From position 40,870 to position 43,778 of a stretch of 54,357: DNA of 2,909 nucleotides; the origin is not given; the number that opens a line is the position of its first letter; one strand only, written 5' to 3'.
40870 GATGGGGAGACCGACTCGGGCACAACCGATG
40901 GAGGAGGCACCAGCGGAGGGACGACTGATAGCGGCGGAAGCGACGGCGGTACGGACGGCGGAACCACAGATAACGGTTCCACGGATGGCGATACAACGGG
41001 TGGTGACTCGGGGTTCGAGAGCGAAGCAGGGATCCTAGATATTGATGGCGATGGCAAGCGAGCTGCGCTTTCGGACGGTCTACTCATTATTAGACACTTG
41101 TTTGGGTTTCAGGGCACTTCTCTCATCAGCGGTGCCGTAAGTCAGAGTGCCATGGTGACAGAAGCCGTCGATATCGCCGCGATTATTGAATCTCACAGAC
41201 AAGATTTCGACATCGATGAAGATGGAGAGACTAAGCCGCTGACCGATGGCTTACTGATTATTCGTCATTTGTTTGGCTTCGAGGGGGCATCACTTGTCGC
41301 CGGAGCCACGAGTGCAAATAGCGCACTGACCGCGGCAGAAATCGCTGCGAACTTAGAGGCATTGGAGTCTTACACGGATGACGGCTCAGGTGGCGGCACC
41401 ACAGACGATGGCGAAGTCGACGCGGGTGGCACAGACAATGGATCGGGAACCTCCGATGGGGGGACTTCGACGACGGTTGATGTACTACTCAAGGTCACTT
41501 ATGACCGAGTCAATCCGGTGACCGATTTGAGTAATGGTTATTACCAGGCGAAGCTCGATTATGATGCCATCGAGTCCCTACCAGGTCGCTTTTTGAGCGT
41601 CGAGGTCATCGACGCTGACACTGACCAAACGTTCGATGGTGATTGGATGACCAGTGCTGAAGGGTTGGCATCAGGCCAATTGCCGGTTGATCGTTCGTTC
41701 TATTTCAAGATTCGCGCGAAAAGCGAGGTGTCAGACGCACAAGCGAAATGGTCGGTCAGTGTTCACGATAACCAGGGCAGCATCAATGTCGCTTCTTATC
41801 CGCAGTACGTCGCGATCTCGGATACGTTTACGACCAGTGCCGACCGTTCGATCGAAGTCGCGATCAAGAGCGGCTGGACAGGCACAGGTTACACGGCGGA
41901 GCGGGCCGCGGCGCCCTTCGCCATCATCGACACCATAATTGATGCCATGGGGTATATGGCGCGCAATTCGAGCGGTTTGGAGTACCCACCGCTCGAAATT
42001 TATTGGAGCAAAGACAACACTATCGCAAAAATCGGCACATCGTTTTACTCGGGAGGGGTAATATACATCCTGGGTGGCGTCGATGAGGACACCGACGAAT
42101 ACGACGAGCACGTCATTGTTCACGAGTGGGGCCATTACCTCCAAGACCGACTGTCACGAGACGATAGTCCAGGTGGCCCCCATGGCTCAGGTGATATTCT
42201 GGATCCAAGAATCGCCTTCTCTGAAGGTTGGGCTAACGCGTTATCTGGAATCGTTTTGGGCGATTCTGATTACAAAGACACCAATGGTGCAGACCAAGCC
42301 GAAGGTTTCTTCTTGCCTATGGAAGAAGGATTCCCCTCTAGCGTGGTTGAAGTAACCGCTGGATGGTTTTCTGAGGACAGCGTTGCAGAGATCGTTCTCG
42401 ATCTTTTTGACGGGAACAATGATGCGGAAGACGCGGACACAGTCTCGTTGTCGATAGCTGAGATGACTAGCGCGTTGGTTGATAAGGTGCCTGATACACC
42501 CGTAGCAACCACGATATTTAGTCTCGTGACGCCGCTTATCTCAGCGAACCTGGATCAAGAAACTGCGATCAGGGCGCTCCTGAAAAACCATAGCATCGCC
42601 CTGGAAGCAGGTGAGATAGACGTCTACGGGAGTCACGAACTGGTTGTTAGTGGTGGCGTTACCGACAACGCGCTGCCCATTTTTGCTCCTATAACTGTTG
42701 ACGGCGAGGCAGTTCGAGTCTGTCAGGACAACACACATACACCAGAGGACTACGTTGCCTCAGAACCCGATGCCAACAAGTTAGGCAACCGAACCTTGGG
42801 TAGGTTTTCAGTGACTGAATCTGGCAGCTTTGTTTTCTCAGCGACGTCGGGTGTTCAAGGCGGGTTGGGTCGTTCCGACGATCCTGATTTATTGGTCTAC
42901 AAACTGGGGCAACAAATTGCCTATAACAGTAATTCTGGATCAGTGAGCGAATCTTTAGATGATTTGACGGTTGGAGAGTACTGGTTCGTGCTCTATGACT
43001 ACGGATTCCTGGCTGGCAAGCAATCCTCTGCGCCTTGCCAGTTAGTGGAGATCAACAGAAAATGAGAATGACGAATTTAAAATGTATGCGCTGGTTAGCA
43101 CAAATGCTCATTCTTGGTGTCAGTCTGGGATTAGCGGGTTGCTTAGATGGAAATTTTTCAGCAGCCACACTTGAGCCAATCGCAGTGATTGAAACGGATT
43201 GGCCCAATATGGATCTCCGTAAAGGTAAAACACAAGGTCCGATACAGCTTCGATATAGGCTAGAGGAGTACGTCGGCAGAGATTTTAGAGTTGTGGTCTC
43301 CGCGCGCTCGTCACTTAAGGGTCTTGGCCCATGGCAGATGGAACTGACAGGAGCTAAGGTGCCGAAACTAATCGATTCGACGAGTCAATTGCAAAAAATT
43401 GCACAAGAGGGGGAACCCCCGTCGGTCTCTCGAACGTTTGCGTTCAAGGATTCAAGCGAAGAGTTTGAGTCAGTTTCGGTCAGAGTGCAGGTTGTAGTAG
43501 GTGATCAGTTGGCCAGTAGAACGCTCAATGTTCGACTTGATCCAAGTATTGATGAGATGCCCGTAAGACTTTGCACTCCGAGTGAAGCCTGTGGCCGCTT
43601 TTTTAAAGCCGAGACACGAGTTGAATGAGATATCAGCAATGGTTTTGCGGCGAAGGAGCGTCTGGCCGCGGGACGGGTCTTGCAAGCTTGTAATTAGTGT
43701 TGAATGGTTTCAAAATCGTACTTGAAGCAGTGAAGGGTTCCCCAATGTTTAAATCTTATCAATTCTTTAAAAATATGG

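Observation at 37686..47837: Candidate non-cellulosomal cohesin-dockerin surface-display locus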

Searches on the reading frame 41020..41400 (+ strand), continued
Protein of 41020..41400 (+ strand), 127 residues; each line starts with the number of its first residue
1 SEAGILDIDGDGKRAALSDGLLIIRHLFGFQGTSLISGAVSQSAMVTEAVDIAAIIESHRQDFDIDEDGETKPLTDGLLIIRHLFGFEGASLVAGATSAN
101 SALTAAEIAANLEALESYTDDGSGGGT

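Call 61: search_protein_families(library=pfam, alignment_id=A4, max_evalue=0.00001)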
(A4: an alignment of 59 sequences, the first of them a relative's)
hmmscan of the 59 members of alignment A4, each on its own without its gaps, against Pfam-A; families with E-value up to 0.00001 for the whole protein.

A. member 1, L004:9929-13570:+ (1214 aa): 1 family
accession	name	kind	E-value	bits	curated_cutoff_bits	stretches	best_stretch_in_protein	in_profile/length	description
PF16841.11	CBM60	-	2.5e-14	54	28.2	0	988-1037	27-76/91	Ca-dependent carbohydrate-binding module xylan-binding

B. families by the number of members that match (of 59 scanned): 37 families (the first 25 are shown)
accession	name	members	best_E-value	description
PF18884.5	TSP3_bac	11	5.5e-10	Bacterial TSP3 repeat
PF07627.16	PSCyt3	7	7.2e-08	Protein of unknown function (DUF1588)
PF14240.11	YHYH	6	6e-15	YHYH protein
PF02412.23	TSP_3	5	1.7e-31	Thrombospondin type 3 repeat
PF16841.11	CBM60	5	2.5e-14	Ca-dependent carbohydrate-binding module xylan-binding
PF22352.2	K319L-like_PKD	5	3.7e-09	K319L-like, PKD domain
PF16403.11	Bact_surface_Ig-like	3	1.7e-16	Bacterial surface protein, Ig-like domain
PF13688.12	Reprolysin_5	3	6.1e-07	Metallo-peptidase family M12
PF00353.25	HemolysinCabind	2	8.6e-58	RTX calcium-binding nonapeptide repeat (4 copies)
PF00144.29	Beta-lactamase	2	2.7e-23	Beta-lactamase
PF00722.28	Glyco_hydro_16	2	4.7e-23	Glycosyl hydrolases family 16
PF13229.12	Beta_helix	2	6.2e-22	Right handed beta helix region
PF03935.22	SKN1_KRE6_Sbg1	2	1.1e-13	Beta-glucan synthesis-associated protein SKN1/KRE6/Sbg1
PF13927.12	Ig_3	2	1.7e-12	Immunoglobulin domain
PF13895.12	Ig_2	2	3.5e-10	Immunoglobulin domain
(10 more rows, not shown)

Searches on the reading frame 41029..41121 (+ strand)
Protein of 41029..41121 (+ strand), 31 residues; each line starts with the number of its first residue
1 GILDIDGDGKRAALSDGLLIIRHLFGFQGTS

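Call 74: search_solved_structures(query=A5, max_evalue=10, show_alignments=5)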
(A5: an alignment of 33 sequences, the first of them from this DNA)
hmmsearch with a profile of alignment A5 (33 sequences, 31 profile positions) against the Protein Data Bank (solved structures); distinct sequences matched with E-value up to 10: 5.
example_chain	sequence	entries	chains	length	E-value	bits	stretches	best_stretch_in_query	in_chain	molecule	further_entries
2fkd_A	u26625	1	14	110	0.39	13.4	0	3-18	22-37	Repressor protein CI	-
2fjr_A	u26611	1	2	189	1.4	11.7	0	3-18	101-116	Repressor protein CI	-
7jvt_C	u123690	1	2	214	1.6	11.4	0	3-18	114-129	Repressor protein CI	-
4uyp_B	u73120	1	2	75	2.3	10.9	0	4-10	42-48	Cellulosomal scaffoldin adaptor protein B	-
4uyq_B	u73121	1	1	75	3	10.6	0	4-12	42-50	Cellulosomal scaffoldin adaptor protein B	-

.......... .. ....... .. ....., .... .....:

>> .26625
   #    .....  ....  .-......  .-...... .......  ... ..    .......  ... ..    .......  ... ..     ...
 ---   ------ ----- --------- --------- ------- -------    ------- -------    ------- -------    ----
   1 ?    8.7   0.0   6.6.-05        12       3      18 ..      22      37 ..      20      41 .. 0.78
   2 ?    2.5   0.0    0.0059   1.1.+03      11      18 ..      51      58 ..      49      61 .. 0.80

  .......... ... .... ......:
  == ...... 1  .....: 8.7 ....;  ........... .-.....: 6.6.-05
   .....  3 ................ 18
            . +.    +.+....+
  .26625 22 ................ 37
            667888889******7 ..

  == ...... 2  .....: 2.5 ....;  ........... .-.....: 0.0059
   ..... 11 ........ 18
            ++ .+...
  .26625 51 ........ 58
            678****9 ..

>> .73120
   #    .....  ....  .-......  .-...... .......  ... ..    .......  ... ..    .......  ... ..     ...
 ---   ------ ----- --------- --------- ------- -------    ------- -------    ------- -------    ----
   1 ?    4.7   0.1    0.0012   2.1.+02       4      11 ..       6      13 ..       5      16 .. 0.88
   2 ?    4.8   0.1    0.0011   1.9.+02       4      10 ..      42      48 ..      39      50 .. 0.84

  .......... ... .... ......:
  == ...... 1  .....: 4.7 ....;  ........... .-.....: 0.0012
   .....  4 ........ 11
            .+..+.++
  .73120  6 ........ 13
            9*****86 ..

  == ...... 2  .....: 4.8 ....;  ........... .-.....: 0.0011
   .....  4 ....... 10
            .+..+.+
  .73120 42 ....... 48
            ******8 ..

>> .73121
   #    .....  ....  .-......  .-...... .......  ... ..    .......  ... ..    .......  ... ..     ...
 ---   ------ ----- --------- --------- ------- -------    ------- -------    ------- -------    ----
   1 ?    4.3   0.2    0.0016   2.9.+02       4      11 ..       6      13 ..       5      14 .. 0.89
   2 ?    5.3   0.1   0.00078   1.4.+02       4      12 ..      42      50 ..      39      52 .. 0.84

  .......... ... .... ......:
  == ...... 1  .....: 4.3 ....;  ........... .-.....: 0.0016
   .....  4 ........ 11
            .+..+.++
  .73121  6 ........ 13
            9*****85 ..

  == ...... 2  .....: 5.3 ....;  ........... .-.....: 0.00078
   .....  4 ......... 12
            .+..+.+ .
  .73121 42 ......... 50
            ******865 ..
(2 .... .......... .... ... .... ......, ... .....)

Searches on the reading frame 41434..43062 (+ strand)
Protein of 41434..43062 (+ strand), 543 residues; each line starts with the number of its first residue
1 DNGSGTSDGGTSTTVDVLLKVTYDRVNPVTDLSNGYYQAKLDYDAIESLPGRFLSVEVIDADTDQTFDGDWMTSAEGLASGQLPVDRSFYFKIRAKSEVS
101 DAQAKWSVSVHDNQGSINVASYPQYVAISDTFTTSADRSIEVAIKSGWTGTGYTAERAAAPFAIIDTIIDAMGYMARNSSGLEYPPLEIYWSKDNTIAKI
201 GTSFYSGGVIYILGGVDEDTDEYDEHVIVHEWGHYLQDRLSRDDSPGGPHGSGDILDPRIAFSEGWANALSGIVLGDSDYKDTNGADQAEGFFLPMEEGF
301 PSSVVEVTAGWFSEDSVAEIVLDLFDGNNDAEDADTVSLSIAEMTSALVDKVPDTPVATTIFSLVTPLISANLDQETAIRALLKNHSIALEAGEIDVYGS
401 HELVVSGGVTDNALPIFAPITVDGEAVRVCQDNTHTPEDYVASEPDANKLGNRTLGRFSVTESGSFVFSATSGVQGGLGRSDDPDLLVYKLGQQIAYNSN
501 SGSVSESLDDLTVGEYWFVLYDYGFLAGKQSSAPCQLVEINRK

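Call 64: search_solved_structures(query=window:41434-43062:+, max_evalue=1)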
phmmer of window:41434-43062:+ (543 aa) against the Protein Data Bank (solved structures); distinct sequences matched with E-value up to 1: 1.
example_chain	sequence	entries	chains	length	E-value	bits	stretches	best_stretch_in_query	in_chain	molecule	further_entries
1x43_A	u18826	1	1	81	0.45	12.7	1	31-86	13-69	SH3 domain GRB2-like protein B1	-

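Call 65: search_protein_families(library=ncbifam, proteins=[window:41434-43062:+], max_evalue=1)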
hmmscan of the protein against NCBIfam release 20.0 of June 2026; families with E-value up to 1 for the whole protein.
window:41434-43062:+ (543 aa): 2 families
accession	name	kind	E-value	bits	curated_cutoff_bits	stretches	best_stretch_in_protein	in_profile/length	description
NF038111.1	rhom_dep_M36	equivalog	0.015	12.7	1700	1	222-277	626-674/1315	rhombosortase-dependent M36 family metallopeptidase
NF038112.1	myxo_dep_M36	subfamily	0.024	11.8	1500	1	223-244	631-652/1604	myxosortase-dependent M36 family metallopeptidase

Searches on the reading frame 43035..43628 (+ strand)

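Call 3: search_protein_families(library=pfam, proteins=[window:43035-43628:+], max_evalue=0.1)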
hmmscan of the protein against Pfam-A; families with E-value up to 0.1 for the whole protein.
window:43035-43628:+ (197 aa): 0 families

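Call 4: search_protein_families(library=ncbifam, proteins=[window:43035-43628:+], max_evalue=0.1)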
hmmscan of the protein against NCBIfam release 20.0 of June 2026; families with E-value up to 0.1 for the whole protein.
window:43035-43628:+ (197 aa): 1 family
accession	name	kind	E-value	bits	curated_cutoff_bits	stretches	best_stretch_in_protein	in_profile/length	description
NF052578.1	StrlDmthSdmBMthl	equivalog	0.058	13.1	600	1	86-151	226-288/328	sterol demethylase protein SdmB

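Call 65: search_protein_families(library=ncbifam, proteins=[window:43062-43628:+], max_evalue=1)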
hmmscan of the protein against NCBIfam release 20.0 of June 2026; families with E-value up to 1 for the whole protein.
window:43062-43628:+ (188 aa): 2 families
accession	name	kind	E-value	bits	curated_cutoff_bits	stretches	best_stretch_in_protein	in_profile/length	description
NF052578.1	StrlDmthSdmBMthl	equivalog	0.054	13.2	600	1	77-142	226-288/328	sterol demethylase protein SdmB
NF000849.0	PRK00075.1-1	equivalog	0.19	10.9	348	1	134-159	142-167/366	cobalt-precorrin-5B (C(1))-methyltransferase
